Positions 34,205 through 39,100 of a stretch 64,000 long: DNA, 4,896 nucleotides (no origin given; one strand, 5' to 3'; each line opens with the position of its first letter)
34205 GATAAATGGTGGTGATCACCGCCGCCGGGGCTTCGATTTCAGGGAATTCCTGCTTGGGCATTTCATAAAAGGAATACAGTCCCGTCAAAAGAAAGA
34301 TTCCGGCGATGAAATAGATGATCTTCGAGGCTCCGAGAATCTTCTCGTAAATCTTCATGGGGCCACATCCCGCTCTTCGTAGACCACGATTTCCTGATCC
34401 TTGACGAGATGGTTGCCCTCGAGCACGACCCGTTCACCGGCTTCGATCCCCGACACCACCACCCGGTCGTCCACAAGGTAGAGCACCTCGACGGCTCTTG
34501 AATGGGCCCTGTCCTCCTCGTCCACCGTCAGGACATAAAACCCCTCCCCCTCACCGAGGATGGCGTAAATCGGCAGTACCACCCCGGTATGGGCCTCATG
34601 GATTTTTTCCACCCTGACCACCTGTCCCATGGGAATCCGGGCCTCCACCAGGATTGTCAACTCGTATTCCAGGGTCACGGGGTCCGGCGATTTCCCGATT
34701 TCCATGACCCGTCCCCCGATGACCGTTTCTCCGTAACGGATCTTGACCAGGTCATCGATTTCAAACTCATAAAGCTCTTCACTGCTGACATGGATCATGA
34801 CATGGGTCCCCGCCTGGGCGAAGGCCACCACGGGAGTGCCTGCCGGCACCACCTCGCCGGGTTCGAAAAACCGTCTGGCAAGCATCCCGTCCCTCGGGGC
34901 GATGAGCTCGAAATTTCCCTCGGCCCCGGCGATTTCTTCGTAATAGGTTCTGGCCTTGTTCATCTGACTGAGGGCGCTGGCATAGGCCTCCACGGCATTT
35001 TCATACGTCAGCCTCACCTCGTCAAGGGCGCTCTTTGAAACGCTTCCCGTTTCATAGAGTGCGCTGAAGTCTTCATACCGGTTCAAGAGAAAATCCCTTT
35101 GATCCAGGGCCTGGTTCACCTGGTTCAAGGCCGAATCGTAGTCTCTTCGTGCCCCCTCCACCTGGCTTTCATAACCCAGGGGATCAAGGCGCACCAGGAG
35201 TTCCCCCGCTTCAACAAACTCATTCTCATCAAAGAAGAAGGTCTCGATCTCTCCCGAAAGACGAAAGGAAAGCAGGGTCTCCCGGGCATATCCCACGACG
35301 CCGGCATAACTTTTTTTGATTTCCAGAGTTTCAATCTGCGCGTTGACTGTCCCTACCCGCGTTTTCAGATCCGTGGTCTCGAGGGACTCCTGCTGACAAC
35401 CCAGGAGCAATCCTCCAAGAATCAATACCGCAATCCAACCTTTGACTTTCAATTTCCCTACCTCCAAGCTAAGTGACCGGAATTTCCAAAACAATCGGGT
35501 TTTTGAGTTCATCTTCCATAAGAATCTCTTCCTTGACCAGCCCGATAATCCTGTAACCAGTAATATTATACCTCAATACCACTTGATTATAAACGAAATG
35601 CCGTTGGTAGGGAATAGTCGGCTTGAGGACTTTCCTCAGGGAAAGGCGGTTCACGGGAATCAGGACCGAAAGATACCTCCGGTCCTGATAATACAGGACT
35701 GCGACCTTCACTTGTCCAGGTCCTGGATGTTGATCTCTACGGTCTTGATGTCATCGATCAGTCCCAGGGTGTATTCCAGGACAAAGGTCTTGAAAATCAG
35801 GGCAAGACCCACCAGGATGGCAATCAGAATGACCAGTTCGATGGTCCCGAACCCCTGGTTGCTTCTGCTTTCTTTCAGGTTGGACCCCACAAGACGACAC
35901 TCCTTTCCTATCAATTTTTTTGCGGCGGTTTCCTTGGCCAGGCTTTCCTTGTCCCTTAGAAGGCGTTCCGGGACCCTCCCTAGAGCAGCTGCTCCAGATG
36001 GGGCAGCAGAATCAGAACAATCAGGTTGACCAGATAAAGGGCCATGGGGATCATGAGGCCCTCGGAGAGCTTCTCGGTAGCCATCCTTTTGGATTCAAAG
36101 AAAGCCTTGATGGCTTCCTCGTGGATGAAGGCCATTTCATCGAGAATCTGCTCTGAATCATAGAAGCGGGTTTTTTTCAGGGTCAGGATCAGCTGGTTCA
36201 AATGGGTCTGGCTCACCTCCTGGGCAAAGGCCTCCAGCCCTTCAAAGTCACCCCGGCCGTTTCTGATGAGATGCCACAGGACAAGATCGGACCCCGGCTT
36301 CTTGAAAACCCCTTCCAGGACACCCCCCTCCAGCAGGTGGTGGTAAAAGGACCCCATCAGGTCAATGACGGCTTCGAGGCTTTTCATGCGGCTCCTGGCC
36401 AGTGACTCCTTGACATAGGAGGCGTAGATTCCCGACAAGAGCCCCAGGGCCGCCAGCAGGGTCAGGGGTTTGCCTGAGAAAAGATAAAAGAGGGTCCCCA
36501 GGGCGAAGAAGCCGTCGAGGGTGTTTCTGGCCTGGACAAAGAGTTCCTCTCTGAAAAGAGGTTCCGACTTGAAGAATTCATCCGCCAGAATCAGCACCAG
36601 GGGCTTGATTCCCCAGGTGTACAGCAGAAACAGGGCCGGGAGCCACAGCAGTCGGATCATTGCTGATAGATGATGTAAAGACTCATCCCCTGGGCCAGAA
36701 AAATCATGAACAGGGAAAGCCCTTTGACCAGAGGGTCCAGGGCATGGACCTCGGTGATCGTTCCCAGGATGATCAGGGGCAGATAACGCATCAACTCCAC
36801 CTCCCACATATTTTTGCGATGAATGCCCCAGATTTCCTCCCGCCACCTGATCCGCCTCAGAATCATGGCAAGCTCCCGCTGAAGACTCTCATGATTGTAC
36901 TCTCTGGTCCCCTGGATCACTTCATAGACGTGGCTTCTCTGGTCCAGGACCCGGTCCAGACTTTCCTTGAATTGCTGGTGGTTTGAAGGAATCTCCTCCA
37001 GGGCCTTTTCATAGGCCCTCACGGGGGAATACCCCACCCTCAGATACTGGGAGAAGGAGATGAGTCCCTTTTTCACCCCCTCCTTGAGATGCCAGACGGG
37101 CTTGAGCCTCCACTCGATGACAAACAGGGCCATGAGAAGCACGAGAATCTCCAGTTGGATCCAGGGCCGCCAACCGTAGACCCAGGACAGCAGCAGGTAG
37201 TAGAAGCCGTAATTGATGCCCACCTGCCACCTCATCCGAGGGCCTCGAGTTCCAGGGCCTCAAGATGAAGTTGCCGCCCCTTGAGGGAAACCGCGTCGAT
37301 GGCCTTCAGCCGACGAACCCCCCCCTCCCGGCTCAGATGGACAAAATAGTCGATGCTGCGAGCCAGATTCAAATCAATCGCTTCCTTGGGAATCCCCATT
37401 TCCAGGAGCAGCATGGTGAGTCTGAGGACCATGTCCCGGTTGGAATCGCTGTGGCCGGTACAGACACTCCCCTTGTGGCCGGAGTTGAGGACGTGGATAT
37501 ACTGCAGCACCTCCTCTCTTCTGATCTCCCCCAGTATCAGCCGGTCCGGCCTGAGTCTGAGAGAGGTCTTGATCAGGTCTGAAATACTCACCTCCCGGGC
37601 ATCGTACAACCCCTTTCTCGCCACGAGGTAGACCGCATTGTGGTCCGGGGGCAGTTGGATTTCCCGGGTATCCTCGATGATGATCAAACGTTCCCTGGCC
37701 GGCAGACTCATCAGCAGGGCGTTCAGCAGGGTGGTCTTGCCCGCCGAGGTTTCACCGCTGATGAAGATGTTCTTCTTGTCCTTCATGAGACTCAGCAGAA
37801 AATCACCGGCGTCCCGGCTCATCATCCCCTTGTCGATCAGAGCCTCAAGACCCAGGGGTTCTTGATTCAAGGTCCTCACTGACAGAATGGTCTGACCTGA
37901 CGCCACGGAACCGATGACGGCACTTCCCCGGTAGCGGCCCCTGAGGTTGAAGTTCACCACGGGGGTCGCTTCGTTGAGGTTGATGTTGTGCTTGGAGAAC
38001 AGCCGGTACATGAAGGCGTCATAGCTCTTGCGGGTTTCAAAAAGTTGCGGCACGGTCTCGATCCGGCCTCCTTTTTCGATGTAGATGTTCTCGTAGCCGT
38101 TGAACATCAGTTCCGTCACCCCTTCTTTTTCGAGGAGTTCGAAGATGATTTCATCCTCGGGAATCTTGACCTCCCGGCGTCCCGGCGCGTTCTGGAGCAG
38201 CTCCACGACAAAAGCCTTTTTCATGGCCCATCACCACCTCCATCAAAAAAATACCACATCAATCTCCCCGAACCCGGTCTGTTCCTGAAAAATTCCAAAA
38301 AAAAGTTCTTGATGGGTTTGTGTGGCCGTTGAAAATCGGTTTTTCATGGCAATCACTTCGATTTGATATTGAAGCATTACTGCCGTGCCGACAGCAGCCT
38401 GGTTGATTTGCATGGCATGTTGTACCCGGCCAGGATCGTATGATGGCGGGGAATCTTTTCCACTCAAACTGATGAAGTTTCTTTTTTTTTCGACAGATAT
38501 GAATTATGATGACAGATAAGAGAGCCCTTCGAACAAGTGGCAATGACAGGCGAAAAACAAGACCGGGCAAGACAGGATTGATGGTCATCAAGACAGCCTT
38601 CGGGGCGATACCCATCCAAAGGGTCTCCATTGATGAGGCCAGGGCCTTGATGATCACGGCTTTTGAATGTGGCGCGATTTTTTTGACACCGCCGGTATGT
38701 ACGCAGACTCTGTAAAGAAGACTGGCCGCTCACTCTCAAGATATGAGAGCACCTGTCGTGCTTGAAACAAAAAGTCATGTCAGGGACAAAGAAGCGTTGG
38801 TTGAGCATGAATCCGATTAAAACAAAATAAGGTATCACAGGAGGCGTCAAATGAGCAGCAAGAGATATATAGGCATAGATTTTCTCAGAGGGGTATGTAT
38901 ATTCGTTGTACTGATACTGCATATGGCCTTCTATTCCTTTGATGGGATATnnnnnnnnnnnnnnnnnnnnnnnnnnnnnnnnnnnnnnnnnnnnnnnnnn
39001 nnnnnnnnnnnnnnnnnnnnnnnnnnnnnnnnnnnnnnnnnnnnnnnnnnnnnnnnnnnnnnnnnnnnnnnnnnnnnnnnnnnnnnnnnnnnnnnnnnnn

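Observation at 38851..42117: Three-gene cassette: membrane acyltransferase, F390-synthetase/PaaK-like adenylating enzyme and an orphan FolT-like ECF S component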

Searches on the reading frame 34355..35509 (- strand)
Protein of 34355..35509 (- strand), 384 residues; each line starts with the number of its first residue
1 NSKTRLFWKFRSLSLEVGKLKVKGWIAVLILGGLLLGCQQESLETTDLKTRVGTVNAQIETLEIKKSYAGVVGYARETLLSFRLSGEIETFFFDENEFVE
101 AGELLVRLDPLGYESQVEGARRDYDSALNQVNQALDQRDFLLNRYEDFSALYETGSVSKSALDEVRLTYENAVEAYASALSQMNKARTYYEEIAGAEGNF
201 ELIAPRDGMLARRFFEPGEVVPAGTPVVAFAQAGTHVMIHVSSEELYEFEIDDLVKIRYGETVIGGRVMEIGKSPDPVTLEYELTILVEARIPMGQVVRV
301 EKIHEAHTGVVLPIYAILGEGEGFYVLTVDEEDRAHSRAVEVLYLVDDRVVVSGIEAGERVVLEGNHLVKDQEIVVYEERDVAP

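Call 69: search_protein_families(library=pfam, proteins=[window:34355-35509:-], max_evalue=0.001)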
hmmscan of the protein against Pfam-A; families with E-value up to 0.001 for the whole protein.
window:34355-35509:- (384 aa): 2 families
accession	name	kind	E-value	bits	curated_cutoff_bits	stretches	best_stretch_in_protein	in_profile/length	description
PF13437.12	HlyD_3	-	0.00011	23.3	22.2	0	202-291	2-96/106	HlyD family secretion protein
PF02321.23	OEP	-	0.00011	22.6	22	1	115-191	107-183/187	Outer membrane efflux protein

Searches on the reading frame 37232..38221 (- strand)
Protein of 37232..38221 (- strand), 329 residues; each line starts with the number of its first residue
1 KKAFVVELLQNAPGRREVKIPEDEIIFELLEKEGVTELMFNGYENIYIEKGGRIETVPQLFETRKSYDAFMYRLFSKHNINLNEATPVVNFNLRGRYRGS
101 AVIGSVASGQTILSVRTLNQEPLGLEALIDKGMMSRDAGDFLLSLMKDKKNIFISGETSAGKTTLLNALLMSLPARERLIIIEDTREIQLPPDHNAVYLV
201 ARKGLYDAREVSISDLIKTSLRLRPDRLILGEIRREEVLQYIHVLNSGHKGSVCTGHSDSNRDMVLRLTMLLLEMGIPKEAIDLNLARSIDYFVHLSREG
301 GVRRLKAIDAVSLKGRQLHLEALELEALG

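Call 69: search_protein_families(library=pfam, proteins=[window:37232-38221:-], max_evalue=0.001)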
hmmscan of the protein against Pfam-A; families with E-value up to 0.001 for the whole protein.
window:37232-38221:- (329 aa): 3 families
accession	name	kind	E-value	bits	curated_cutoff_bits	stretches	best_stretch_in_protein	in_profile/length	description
PF00437.27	T2SSE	-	1.2e-29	103.5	24.9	1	111-290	105-269/370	Type II/IV secretion system protein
PF20720.3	nSTAND3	-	0.00042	20.5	27.2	1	144-190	12-59/155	Novel STAND NTPase 3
PF13401.12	AAA_22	-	0.00073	20.3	27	0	148-192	4-33/130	AAA domain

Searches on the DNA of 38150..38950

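Call 53: search_rna_families(source=window, start=38150, end=38950, threshold=evalue, max_evalue=1)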
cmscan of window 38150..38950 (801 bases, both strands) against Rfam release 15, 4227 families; matches with E-value up to 1: 1.
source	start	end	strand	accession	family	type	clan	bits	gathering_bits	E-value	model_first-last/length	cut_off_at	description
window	38513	38622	+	RF01964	RMST_3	Gene; lncRNA;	-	18.3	55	1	1-109/109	no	Rhabdomyosarcoma 2 associated transcript conserved region 3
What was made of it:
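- Tried and rejected: Riboswitch or leader in the 626-nt upstream gap: no credible Rfam hit (call 53).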
